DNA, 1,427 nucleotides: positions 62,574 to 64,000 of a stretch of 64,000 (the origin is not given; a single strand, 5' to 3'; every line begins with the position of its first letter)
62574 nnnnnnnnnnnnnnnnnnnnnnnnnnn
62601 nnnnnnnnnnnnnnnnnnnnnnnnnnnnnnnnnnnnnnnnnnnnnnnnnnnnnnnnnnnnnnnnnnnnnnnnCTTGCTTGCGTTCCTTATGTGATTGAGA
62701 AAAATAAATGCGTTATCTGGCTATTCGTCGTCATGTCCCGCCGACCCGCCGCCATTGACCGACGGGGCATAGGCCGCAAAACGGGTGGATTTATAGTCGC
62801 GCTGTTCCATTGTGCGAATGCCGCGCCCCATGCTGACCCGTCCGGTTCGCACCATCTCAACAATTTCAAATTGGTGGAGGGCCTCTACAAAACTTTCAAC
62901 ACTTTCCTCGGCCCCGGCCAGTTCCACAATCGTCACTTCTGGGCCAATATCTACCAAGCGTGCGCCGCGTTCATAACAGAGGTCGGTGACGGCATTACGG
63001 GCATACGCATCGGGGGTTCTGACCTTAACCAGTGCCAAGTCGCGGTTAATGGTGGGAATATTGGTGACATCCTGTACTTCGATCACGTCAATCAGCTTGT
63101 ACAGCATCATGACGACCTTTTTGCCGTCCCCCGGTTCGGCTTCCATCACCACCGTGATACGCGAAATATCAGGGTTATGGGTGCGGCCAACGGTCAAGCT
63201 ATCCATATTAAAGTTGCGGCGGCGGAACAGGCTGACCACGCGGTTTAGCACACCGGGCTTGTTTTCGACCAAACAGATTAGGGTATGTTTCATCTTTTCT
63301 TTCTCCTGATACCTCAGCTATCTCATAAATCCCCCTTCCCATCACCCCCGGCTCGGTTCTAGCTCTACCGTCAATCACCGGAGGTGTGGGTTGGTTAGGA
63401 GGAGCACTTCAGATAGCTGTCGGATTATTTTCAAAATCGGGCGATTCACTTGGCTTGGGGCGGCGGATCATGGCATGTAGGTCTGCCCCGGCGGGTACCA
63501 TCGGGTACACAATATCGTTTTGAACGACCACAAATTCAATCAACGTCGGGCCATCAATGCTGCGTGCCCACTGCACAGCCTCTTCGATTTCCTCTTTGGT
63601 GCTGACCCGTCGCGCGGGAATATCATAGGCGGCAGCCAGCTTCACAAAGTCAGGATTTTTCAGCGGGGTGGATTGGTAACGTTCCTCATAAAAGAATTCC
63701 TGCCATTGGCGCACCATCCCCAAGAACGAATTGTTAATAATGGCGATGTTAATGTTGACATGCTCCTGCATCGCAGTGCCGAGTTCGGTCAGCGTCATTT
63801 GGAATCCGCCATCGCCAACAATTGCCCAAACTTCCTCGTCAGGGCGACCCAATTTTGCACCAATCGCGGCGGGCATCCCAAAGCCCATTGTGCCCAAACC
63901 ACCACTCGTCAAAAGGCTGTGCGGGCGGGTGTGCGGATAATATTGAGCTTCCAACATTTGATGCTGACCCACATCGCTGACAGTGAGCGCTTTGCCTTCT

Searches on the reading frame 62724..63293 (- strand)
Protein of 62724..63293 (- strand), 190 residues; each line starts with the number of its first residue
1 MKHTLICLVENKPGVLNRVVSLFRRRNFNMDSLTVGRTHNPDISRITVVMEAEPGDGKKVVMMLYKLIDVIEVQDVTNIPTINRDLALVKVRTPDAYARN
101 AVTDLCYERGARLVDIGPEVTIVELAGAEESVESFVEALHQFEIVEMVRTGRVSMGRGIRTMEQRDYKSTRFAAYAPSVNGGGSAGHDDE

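Call 44: search_protein_families(library=pfam, proteins=[window:62724-63293:-], max_evalue=0.0001)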
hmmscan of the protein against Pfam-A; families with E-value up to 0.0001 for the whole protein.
window:62724-63293:- (190 aa): 4 families
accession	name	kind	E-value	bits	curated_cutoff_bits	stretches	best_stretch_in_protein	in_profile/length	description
PF10369.15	ALS_ss_C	-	8.2e-21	74.3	23.2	1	84-158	1-74/74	Small subunit of acetolactate synthase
PF22629.2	ACT_AHAS_ss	-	7.5e-20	71.3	27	1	6-72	2-67/67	AHAS small subunit-like ACT domain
PF01842.31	ACT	-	7.8e-11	42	27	1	3-55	1-52/66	ACT domain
PF13710.12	ACT_5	-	2.5e-10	40.4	27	1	12-73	2-62/62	ACT domain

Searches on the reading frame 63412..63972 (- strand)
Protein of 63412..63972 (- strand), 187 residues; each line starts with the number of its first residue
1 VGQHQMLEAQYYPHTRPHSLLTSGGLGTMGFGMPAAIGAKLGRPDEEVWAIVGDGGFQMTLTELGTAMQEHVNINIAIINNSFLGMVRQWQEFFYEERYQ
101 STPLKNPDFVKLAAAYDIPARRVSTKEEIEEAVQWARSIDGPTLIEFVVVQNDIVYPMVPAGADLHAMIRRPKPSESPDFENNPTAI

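Call 44: search_protein_families(library=pfam, proteins=[window:63412-63972:-], max_evalue=0.0001)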
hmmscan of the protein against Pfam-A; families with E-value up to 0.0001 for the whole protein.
window:63412-63972:- (187 aa): 1 family
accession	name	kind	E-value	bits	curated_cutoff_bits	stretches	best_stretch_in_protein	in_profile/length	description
PF02775.26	TPP_enzyme_C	-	2.5e-52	177.1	21.9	1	1-147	2-151/151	Thiamine pyrophosphate enzyme, C-terminal TPP binding domain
